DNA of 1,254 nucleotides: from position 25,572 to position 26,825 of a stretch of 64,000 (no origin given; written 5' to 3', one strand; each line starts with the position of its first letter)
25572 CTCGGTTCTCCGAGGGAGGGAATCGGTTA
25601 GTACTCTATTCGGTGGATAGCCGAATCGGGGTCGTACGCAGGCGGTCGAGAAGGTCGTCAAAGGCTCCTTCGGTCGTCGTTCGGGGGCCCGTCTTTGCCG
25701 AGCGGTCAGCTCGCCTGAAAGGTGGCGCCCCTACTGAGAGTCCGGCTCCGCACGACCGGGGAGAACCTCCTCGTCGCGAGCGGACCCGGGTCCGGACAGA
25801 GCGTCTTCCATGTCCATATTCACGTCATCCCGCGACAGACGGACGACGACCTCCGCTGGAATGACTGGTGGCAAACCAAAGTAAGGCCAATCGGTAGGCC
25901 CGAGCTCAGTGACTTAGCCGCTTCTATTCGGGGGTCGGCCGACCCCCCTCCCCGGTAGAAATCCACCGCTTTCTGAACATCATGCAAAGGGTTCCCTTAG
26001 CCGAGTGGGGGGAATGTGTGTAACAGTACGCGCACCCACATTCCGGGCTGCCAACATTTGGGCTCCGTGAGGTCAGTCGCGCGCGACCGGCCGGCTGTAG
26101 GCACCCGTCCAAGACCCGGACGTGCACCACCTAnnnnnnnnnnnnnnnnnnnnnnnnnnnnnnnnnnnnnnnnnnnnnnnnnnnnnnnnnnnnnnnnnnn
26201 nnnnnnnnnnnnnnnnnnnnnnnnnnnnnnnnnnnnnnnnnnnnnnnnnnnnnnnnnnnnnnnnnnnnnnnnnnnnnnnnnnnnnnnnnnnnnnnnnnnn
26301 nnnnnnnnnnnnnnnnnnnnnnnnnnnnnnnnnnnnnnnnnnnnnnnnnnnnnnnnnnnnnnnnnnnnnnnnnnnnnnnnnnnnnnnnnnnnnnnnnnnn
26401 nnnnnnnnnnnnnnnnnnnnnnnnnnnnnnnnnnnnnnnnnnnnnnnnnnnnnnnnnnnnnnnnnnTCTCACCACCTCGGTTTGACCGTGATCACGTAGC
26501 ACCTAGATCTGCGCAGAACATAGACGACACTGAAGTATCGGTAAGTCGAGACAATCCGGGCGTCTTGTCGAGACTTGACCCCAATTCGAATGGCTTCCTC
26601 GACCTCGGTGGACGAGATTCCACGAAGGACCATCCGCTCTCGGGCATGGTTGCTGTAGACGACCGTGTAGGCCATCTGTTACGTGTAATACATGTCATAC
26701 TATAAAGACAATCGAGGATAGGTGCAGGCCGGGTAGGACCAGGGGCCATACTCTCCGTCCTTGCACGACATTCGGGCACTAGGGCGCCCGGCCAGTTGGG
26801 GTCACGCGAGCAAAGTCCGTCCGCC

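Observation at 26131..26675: DUF4258-like toxin partnered with a Zn-ribbon-AbrB fusion protein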

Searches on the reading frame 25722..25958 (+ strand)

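Call 47: search_protein_families(library=pfam, proteins=[window:25722-25958:+], max_evalue=0.001)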
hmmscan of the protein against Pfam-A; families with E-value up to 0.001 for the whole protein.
window:25722-25958:+ (78 aa): 1 family
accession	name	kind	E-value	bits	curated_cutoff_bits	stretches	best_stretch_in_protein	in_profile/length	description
PF01230.28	HIT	-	9.2e-07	29.9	21.5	1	7-40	64-97/98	HIT domain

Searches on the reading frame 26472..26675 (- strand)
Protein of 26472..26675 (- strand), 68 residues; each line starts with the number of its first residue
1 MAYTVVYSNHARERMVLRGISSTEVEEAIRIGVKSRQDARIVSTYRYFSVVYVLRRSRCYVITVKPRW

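Call 3: search_protein_families(library=pfam, proteins=[window:26472-26675:-], max_evalue=10)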
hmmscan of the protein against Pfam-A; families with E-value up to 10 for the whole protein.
seq(68 aa): 1 family
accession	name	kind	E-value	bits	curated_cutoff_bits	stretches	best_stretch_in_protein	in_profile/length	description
PF14076.12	DUF4258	-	6.9e-08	33.1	25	1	7-64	1-69/71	Domain of unknown function (DUF4258)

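Call 4: search_protein_families(library=ncbifam, proteins=[window:26472-26675:-], max_evalue=10)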
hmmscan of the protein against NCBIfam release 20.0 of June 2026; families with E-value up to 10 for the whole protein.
seq(68 aa): 1 family
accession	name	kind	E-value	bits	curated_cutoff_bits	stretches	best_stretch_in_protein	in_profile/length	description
TIGR02530.1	flg_new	equivalog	0.026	15.2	83.2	1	4-25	14-35/96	TIGR02530 family flagellar biosynthesis protein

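Call 6: find_homologous_proteins(query=window:26472-26675:-)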
Query seq(68 aa) (68 aa): 25 proteins with E <= 0.001 among 25 candidates.
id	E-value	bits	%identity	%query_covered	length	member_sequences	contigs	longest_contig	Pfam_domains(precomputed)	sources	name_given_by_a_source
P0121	3.5e-35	136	99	100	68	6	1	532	PF14076.13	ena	-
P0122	6.3e-31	122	90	100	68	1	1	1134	PF14076.13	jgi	jgi:hypothetical protein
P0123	1.0e-29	119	87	100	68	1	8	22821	PF14076.13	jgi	jgi:hypothetical protein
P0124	1.8e-27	112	78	100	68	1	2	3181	PF14076.13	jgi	jgi:Domain of unknown function (DUF4258)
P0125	8.2e-27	109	81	100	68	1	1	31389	PF14076.13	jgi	jgi:hypothetical protein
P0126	3.0e-26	108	79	100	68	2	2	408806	PF14076.13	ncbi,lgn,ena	-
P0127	1.3e-25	106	76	100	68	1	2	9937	PF14076.13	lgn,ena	-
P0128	5.9e-25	104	75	100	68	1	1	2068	PF14076.13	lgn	-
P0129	1.1e-24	103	75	100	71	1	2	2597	PF14076.13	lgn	-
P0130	3.3e-24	101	74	100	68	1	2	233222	PF14076.13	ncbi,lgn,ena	ncbi:MAG: DUF4258 domain-containing protein [Thermoplasmata archaeon]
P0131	4.4e-24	101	72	100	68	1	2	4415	PF14076.13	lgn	-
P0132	8.0e-24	100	71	100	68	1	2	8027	PF14076.13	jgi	jgi:hypothetical protein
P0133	1.8e-23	99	74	100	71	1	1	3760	PF14076.13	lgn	-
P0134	3.0e-23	98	74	100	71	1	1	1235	PF14076.13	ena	-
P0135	3.5e-23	98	74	100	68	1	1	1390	PF14076.13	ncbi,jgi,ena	jgi:hypothetical protein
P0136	6.9e-23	97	72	100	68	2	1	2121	PF14076.13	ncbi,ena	-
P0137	2.0e-22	96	71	100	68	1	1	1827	PF14076.13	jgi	jgi:hypothetical protein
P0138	3.4e-22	95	69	100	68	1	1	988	PF14076.13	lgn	-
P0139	1.2e-20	90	69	100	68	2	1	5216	PF14076.13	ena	-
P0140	3.4e-19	86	66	100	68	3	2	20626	PF14076.13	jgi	jgi:hypothetical protein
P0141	5.8e-19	85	65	100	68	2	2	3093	PF14076.13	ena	-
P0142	9.2e-16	75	66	94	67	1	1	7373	PF14076.13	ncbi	ncbi:MAG: DUF4258 domain-containing protein [Thermoplasmata archaeon]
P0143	1.7e-15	74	66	94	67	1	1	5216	PF14076.13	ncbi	ncbi:MAG: DUF4258 domain-containing protein [Thermoplasmata archaeon]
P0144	1.4e-13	68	61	94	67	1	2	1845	PF14076.13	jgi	jgi:hypothetical protein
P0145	7.2e-9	53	54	94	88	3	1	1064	PF14076.13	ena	-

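Call 29: search_solved_structures(query=A2, max_evalue=10, show_alignments=2)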
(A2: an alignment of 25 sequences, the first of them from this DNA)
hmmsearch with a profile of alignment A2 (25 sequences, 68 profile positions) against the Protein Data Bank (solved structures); distinct sequences matched with E-value up to 10: 0.

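Call 31: predict_structure(alignment_id=A2)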
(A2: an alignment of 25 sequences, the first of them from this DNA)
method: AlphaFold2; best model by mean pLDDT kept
length: 68 residues; sequences in the alignment: 25
mean_pLDDT: 94.1   pTM: 0.79
mean pLDDT of the five models: 94.1, 93.5, 93.5, 93.0, 91.1
residues with pLDDT >= 90: 60; 70-90: 7; 50-70: 1; < 50: 0
segments of 3 or more residues with pLDDT < 50: none
pLDDT, mean of each block of 10 residues (from residue 1): 89 96 96 94 96 94 94
secondary structure, 60 per line:
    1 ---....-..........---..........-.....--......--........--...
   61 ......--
elements in order: E4-7 H9-18 H22-31 E33-37 E40-45 E48-55 E58-66

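Call 40: fold_search(model_id=the predicted structure, library=pdb)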
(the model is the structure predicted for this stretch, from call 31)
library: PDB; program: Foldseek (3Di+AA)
matches with E <= 10: 606; with E <= 0.001: 1
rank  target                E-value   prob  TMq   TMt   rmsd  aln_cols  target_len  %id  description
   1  3g5o_B                8.1e-04  1.00  0.66  0.57   4.0        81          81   16  The crystal structure of the toxin-antitoxin complex RelBE2 (Rv2865-2866) from Mycobacterium tuberculosis (released 2009-04-14)
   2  1z8m_MODEL_1_A        2.0e-03  1.00  0.61  0.49   5.3        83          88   10  Solution structure of the conserved hypothtical protein HP0894 from Helicobacter pylori (released 2005-11-01)
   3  2khe_MODEL_1_A        4.0e-03  1.00  0.66  0.52   4.0        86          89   10  Solution Structure of the Bacterial Toxin Rele from Thermus Thermophilus HB8 (released 2010-03-31)
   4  9g12_B                5.7e-03  1.00  0.65  0.54   4.3        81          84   17  Mycobacterium tuberculosis RelBE1 toxin-antitoxin system; rv1247c (relB1 antitoxin), rv1246c (relE1 toxin) (released 2025-12-17)
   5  3g5o_C                6.9e-03  1.00  0.66  0.53   4.0        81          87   16  The crystal structure of the toxin-antitoxin complex RelBE2 (Rv2865-2866) from Mycobacterium tuberculosis (released 2009-04-14)
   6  2a6r_C                9.9e-03  1.00  0.62  0.53   4.2        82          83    5  Crystal structure of YoeB under PEG condition (released 2005-08-23)
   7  9lew_B                1.1e-02  1.00  0.67  0.53   3.8        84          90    7  The crystal structure of DinJ-YafQ complex from Vibrio cholerae (released 2025-07-30)
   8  9g12_A                1.3e-02  1.00  0.65  0.53   4.3        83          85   17  Mycobacterium tuberculosis RelBE1 toxin-antitoxin system; rv1247c (relB1 antitoxin), rv1246c (relE1 toxin) (released 2025-12-17)
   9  4mmj                  1.3e-02  1.00  0.63  0.50   4.3        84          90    8  crystal structure of YafQ from E.coli strain BL21(DE3) (released 2014-06-25)
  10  4q2u_L                1.3e-02  1.00  0.62  0.49   4.3        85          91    7  Crystal structure of the E. coli DinJ-YafQ toxin-antitoxin complex (released 2014-06-11)
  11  6l8e_E                1.5e-02  1.00  0.61  0.51   4.3        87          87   11  Crystal structure of heterohexameric YoeB-YefM complex bound to 26bp-DNA (released 2020-09-02)
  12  4ls4_A                1.7e-02  1.00  0.63  0.50   4.1        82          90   10  Crystal structure of L66S mutant toxin from Helicobacter pylori (released 2014-02-05)
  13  8yxv_E                1.7e-02  1.00  0.62  0.52   4.3        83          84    8  Toxin-antitoxin complex from Streptococcus pneumoniae (released 2025-04-09)
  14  8phj_X                2.2e-02  1.00  0.69  0.15   3.6        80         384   12  cA4-bound Cami1 in complex with 70S ribosome (released 2023-12-13)
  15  4ml0_B                2.2e-02  1.00  0.62  0.49   4.2        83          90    8  Crystal structure of E.coli DinJ-YafQ complex (released 2014-06-25)
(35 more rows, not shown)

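Call 60: find_related_loci(query=A2, collection=viral_contigs, flank=3000)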
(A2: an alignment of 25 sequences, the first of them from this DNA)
Query A2 (68 aa) in viral_contigs; peptide patterns used: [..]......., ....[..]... (x = any residue, [..] = any of these).
12 stretches matched a pattern, but none encodes a relative of the query by tblastn (E <= 1e-3).

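Call 67: search_protein_families(library=padloc, proteins=[window:26472-26675:-], max_evalue=1)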
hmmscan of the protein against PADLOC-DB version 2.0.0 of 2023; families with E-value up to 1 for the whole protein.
seq(68 aa): 0 families

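Call 68: search_protein_families(library=phrogs, proteins=[window:26472-26675:-], max_evalue=1)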
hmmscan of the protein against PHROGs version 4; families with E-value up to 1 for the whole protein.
seq(68 aa): 2 families
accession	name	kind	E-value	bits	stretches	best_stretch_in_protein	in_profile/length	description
phrog_37327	-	unknown function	0.095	14.1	1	5-58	7-60/116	-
phrog_34917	-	unknown function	0.17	13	1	6-50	16-60/99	-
